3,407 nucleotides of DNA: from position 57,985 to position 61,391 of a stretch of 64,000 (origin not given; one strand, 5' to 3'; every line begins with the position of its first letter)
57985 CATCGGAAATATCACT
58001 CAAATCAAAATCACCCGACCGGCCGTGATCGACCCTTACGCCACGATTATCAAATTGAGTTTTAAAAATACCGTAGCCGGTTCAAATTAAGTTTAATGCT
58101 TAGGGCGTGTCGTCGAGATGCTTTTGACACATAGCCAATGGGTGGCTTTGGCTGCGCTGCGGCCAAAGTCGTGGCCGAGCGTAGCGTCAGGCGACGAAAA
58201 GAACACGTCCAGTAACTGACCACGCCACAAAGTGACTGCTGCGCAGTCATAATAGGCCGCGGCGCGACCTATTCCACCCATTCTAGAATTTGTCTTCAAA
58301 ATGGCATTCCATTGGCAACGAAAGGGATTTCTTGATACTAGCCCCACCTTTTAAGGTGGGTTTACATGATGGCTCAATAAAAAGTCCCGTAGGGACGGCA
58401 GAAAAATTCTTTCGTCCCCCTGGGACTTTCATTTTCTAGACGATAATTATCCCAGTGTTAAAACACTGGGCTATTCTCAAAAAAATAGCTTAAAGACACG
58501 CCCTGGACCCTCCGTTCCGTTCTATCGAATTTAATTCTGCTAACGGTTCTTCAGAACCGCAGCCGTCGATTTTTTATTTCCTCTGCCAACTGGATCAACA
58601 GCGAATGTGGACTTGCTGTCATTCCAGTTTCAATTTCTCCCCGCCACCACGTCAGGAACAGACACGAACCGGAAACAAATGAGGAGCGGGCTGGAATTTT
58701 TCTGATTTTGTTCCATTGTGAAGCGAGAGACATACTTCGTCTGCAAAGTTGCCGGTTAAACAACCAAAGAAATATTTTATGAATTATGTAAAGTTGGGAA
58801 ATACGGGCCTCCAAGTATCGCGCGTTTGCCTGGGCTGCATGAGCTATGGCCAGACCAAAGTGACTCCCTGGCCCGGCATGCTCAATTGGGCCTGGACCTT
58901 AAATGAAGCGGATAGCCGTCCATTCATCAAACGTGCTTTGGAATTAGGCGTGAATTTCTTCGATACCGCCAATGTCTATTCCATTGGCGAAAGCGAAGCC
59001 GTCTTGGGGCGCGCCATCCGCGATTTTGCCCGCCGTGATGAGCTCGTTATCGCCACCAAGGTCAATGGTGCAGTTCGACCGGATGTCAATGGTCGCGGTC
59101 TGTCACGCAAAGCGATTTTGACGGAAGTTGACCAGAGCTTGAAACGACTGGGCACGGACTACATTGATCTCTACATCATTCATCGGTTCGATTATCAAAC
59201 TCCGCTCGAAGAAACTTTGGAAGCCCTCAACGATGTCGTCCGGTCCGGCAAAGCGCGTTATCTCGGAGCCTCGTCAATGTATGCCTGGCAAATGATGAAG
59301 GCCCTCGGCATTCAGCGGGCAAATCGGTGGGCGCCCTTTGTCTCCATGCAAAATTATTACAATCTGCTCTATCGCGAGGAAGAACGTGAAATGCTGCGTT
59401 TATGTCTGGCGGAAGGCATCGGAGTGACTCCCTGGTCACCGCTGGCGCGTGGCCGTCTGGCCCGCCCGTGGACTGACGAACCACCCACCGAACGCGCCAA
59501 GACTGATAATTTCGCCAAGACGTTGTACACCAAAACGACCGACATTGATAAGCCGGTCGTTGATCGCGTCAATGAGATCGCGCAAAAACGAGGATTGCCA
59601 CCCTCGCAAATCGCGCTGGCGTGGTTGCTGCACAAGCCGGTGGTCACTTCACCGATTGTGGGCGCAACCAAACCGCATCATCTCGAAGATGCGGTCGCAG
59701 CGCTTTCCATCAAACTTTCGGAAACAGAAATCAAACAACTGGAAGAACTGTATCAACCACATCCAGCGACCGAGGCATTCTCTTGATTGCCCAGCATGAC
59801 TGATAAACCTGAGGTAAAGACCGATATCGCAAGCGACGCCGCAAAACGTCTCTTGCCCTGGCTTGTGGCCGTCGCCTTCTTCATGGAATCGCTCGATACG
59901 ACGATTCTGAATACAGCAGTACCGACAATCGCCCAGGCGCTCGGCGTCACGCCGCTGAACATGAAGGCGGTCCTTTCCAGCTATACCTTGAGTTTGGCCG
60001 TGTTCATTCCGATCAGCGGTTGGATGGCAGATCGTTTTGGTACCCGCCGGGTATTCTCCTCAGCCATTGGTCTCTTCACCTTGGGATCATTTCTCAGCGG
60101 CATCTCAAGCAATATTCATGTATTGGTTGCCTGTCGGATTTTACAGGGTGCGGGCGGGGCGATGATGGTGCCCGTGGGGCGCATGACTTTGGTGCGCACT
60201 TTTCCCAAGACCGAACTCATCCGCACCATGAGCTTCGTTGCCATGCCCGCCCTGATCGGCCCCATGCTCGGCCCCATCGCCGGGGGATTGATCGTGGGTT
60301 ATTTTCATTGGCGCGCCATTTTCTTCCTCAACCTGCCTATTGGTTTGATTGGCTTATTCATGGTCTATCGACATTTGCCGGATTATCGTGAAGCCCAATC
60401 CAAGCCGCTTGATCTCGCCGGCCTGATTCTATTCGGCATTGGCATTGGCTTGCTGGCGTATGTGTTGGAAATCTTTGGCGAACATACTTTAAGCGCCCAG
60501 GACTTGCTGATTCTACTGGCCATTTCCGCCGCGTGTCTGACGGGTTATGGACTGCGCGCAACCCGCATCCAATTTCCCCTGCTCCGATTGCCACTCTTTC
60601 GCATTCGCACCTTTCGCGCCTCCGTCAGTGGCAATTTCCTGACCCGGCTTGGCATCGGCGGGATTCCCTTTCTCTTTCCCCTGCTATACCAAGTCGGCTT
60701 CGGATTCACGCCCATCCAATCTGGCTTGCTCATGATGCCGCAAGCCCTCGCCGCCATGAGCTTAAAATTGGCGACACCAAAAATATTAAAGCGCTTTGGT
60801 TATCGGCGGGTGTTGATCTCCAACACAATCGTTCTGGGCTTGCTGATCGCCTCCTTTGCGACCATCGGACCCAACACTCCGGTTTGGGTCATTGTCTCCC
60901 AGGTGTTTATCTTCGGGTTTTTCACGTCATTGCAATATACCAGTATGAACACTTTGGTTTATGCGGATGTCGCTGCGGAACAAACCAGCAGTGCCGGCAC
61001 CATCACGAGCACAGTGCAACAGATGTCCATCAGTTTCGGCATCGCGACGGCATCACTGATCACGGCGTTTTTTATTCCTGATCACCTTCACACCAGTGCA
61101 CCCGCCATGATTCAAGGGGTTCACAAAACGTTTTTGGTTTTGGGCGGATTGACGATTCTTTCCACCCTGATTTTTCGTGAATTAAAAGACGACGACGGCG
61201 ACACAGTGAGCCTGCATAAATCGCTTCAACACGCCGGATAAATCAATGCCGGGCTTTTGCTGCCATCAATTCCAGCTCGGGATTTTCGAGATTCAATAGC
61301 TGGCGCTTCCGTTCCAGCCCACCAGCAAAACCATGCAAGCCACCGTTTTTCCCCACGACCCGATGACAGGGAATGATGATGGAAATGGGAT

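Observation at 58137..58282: Structured element copy 2: inverted orientation, best closing helix, flanked by REP-like hairpins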

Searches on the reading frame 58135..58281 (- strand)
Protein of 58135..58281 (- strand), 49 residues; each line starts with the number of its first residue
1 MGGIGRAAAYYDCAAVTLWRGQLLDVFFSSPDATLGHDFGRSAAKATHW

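Call 29: find_homologous_proteins(query=A3, max_evalue=0.01)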
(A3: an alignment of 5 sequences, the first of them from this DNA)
Query A3 (5 sequences) (49 aa, profile of the alignment): 8 proteins with E <= 0.01 among 25 candidates.
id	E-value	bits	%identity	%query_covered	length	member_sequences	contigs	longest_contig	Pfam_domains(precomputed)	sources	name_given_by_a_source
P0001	1.0e-22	98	57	100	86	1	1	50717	-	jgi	jgi:hypothetical protein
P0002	3.0e-22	96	78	100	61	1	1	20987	-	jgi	jgi:hypothetical protein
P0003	7.8e-13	66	62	92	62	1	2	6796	-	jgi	jgi:hypothetical protein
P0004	1.7e-6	46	81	63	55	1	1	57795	-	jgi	jgi:hypothetical protein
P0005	3.4e-5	42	95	43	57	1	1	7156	-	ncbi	ncbi:MAG TPA: hypothetical protein VGO57_02445 [Verrucomicrobiae bacterium]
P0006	3.4e-5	42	95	43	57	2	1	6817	-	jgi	jgi:hypothetical protein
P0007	2.0e-3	36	79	39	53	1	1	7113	-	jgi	jgi:hypothetical protein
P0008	2.2e-3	36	76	43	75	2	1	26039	-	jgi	jgi:hypothetical protein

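Call 32: find_encoding_contigs(protein=P0002, flank=10000, max_places=10)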
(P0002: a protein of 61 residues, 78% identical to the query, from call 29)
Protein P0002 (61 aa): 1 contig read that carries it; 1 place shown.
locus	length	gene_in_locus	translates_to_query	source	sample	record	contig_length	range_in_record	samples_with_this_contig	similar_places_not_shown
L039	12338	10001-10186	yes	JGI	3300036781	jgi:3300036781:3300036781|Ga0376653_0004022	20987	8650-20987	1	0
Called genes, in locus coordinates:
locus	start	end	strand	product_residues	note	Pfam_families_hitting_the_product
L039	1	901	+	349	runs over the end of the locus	PF00144:Beta-lactamase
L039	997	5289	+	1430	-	PF07679:I-set, PF13927:Ig_3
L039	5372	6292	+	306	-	PF07963:N_methyl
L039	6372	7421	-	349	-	PF13378:MR_MLE_C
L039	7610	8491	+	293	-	PF13354:Beta-lactamase2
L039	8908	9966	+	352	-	PF01510:Amidase_2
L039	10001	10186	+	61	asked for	-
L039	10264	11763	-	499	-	PF03631:Virul_fac_BrkB, PF02082:Rrf2 (faint)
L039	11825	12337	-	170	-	?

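Call 33: find_encoding_contigs(protein=P0003, flank=10000, max_places=10)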
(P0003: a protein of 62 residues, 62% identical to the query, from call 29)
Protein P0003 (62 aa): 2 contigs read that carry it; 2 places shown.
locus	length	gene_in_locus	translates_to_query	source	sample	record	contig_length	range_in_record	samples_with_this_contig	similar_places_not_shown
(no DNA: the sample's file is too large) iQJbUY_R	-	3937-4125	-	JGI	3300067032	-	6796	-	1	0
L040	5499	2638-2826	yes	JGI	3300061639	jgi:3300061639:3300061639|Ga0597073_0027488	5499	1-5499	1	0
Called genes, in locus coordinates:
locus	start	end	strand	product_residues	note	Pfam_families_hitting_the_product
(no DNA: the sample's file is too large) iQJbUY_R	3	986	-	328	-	?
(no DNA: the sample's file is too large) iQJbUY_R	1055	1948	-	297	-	PF07963:N_methyl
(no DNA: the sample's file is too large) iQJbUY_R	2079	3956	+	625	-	PF21231:GH141_M, PF13229:Beta_helix (weak)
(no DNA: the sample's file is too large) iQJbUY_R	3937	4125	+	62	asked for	-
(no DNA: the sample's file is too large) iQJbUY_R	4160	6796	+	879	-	?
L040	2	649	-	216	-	?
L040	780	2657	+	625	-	PF21231:GH141_M, PF13229:Beta_helix (weak)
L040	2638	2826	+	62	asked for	-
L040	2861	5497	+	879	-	?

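Call 34: find_encoding_contigs(protein=P0004, flank=10000, max_places=10)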
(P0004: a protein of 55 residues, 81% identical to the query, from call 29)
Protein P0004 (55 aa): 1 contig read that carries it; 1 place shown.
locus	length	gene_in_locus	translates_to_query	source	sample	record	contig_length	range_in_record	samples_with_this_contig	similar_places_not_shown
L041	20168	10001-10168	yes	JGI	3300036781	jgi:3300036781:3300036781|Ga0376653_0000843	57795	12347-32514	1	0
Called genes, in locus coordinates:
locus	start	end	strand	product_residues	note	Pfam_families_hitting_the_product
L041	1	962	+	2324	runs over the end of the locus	-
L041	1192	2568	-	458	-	PF01565:FAD_binding_4, PF02913:FAD-oxidase_C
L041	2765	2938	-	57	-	PF14255:Zn_ribbon_21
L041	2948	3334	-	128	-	-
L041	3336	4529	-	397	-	PF00437:T2SSE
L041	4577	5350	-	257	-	PF02548:Pantoate_transf, PF13714:PEP_mutase (faint)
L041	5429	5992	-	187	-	PF00156:Pribosyltran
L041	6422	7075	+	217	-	-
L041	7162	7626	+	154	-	PF00359:PTS_EIIA_2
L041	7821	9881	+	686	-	PF03485:Arg_tRNA_synt_N, PF00750:tRNA-synt_1d, PF05746:DALR_1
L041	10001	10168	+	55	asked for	-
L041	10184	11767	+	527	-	PF01223:Endonuclease_NS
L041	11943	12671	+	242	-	PF07589:PEP_exosort_dom (faint)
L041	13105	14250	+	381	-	PF04389:Peptidase_M28, PF01546:Peptidase_M20, PF07687:M20_dimer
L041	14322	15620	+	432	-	-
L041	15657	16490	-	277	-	PF00535:Glycos_transf_2, PF13641:Glyco_tranf_2_3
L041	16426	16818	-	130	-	-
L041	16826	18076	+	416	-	PF08529:NusA_N, PF13184:KH_NusA_1st, PF26594:KH_NusA_2nd, PF14520:HHH_5 (weak)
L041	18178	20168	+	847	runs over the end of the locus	PF04760:IF2_N, PF00009:GTP_EFTU, PF01926:MMR_HSR1, PF22042:EF-G_D2, PF11987:IF-2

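Call 35: find_encoding_contigs(protein=P0005, flank=10000, max_places=10)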
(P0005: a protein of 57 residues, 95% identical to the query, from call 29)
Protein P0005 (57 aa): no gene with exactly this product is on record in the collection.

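Call 36: find_encoding_contigs(protein=P0006, flank=10000, max_places=10)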
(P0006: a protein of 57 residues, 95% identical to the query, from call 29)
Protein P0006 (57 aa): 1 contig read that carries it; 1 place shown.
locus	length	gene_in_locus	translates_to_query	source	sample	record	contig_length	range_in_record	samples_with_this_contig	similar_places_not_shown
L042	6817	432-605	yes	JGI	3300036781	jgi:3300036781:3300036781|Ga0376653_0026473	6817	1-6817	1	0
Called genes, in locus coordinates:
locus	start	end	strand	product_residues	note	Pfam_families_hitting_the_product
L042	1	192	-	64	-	?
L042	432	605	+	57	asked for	-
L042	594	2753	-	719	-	PF02837:Glyco_hydro_2_N, PF22666:Glyco_hydro_2_N2, PF00703:Glyco_hydro_2, PF02836:Glyco_hydro_2_C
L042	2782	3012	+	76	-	-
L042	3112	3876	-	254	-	-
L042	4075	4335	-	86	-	-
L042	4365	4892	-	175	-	-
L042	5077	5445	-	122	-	-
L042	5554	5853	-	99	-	-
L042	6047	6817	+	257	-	?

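Call 37: find_encoding_contigs(protein=P0007, flank=10000, max_places=10)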
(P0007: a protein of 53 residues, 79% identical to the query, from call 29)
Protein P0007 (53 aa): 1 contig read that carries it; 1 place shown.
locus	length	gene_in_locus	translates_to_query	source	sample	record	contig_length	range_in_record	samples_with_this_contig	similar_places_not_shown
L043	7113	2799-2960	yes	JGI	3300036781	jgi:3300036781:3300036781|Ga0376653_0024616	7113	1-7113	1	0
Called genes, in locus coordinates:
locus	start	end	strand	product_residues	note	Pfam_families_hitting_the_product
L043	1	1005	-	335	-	?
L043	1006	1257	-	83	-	-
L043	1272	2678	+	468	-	PF01408:GFO_IDH_MocA, PF22725:GFO_IDH_MocA_C3 (faint), PF19051:GFO_IDH_MocA_C2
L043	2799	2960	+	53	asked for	-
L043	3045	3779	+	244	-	PF07963:N_methyl (weak)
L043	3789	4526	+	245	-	PF07963:N_methyl, PF07596:SBP_bac_10 (faint)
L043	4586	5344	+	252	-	PF07963:N_methyl, PF07596:SBP_bac_10 (weak)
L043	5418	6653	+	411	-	PF00764:Arginosuc_synth, PF20979:Arginosuc_syn_C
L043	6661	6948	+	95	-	-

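Call 38: find_encoding_contigs(protein=P0008, flank=10000, max_places=10)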
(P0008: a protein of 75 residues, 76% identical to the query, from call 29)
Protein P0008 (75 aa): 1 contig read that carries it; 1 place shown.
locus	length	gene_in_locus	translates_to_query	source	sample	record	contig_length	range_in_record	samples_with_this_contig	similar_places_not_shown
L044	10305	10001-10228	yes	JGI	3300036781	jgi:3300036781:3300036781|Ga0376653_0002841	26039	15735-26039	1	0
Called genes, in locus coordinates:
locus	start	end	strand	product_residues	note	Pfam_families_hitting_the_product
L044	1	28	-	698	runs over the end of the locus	PF20957:GxGYxYP_N_2nd, PF20958:GxGYxYP_N_3rd, PF14323:GxGYxYP_C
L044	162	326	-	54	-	-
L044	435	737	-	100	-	PF03831:YjdM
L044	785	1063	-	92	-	-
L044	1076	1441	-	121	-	-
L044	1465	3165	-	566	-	PF00916:Sulfate_transp, PF01740:STAS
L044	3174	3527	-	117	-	PF01022:HTH_5, PF12840:HTH_20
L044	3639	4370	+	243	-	PF01135:PCMT (weak), PF13649:Methyltransf_25 (weak), PF13847:Methyltransf_31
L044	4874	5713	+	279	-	PF07963:N_methyl, PF07596:SBP_bac_10 (faint)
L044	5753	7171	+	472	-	PF01979:Amidohydro_1, PF12890:DHOase, PF07969:Amidohydro_3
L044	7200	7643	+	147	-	PF03190:Thioredox_DsbH, PF00085:Thioredoxin (faint), PF13899:Thioredoxin_7, PF13098:Thioredoxin_2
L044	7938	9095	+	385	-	PF00988:CPSase_sm_chain, PF00117:GATase, PF07722:Peptidase_C26 (faint)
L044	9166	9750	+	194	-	PF16697:Yop-YscD_cpl, PF00498:FHA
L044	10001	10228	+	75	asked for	-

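Call 80: search_protein_representatives(alignment_id=A7)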
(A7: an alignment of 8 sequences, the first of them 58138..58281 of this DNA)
Query: 8 sequences, 67 profile positions. Proteins with E-value up to 0.001 (for the whole library): 21; up to 1e-10: 7; up to 1e-30: 1. The best 21 are listed.
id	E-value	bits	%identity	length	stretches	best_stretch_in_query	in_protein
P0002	2.0e-31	123.6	-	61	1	1-61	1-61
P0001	3.2e-28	113.3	-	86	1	1-63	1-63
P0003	3.1e-23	97.4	-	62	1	2-50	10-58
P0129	1.6e-22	95.1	-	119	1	4-55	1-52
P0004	1.2e-19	85.9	-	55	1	18-66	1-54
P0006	1.6e-16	75.9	-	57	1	19-59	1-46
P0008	2.8e-15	71.9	-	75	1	20-67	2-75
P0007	5.2e-09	51.8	-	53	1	25-50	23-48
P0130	2.2e-08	49.8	-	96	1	25-50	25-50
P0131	2.0e-07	46.7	-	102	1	2-51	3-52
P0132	4.1e-07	45.7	-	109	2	28-50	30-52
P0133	2.3e-06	43.4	-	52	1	29-50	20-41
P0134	3.4e-06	42.8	-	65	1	26-48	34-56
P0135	9.2e-06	41.4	-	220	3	5-23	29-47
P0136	1.3e-05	40.9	-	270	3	5-24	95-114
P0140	4.9e-04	35.9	-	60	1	27-50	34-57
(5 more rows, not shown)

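Call 88: find_encoding_contigs(protein=P0140, flank=10000, max_places=10)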
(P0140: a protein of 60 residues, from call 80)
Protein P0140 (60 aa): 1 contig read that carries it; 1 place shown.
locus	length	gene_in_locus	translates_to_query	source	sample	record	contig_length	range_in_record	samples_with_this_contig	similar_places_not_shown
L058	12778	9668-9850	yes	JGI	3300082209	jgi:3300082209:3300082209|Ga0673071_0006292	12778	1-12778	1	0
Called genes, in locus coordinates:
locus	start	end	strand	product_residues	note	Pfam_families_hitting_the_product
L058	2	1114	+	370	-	?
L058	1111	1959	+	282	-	PF02424:ApbE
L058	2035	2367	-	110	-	PF00076:RRM_1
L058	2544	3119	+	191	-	PF02245:Pur_DNA_glyco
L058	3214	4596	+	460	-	PF00202:Aminotran_3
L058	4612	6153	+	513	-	PF00171:Aldedh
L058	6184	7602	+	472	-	-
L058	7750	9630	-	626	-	PF17773:UPF0176_N, PF00581:Rhodanese, PF00849:PseudoU_synth_2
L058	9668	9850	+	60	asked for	-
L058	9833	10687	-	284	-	PF09992:NAGPA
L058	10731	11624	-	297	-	PF00126:HTH_1, PF03466:LysR_substrate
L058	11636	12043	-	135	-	PF00359:PTS_EIIA_2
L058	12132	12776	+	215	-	?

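Call 93: list_cluster_members(proteins=[L048:17985-18839:+, L048:15465-16868:+, L048:18832-19707:+, L058:4612-6153:+, L058:3214-4596:+, L058:7750-9630:-, L040:780-2657:+, L041:7821-9881:+, L044:7938-9095:+, L043:5418-6653:+])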
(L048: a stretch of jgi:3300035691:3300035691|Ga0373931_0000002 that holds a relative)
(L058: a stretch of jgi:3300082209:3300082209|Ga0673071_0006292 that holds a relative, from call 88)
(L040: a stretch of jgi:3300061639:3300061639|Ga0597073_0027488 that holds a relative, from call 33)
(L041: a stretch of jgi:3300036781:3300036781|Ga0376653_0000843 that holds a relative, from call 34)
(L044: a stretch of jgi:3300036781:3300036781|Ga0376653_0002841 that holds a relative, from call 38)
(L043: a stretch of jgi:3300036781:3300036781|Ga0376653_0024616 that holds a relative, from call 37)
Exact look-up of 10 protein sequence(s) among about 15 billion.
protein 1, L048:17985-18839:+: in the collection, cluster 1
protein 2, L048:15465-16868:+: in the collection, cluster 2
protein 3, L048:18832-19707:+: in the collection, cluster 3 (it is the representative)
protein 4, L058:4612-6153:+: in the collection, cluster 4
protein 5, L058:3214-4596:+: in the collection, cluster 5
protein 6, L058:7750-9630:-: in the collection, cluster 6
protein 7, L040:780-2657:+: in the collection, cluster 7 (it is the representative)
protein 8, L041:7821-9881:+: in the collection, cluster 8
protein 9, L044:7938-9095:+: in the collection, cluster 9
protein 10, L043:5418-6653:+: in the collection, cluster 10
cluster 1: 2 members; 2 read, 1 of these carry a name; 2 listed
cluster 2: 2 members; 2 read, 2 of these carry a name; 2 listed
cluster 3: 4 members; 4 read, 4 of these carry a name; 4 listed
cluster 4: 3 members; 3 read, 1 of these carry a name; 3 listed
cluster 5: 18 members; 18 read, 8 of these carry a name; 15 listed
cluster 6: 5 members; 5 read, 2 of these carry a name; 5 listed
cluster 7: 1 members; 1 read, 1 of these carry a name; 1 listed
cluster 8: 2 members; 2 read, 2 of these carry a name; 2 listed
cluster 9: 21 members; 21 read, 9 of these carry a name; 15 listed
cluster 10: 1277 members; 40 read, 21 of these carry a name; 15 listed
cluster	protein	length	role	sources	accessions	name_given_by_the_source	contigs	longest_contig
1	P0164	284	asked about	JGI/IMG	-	dihydropteroate synthase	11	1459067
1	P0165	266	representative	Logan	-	-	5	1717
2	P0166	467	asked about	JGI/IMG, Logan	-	exopolysaccharide biosynthesis polyprenyl glycosylphosphotransferase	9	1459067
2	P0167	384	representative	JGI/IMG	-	exopolysaccharide biosynthesis polyprenyl glycosylphosphotransferase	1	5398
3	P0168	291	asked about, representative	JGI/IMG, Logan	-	diadenylate cyclase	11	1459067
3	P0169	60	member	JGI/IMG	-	hypothetical protein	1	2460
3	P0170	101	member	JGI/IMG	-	diadenylate cyclase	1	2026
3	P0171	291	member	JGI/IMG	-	diadenylate cyclase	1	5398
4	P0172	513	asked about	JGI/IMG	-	L-aminoadipate-semialdehyde dehydrogenase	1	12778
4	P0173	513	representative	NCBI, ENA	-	-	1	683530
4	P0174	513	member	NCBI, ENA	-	-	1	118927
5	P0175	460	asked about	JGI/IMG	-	L-lysine 6-transaminase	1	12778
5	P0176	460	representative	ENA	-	-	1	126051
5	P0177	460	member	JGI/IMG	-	L-lysine 6-transaminase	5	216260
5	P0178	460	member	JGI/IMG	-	L-lysine 6-transaminase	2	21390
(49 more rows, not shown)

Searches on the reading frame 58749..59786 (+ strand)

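Call 9: search_protein_families(library=pfam, proteins=[window:58749-59786:+], max_evalue=0.01)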
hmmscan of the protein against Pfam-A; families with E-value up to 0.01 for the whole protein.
window:58749-59786:+ (345 aa): 1 family
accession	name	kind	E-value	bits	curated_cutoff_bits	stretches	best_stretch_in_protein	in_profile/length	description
PF00248.27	Aldo_ket_red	-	2.5e-78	263.6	24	1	26-335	2-290/291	Aldo/keto reductase family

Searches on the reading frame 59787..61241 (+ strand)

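Call 9: search_protein_families(library=pfam, proteins=[window:59787-61241:+], max_evalue=0.01)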
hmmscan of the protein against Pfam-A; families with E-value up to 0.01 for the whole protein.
window:59787-61241:+ (484 aa): 2 families
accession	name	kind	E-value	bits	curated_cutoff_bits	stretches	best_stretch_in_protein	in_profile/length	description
PF07690.21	MFS_1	-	1e-53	183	33.4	1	28-418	2-346/347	Major Facilitator Superfamily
PF05977.19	MFS_3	-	0.0013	17.7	27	0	44-184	32-177/524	Transmembrane secretion effector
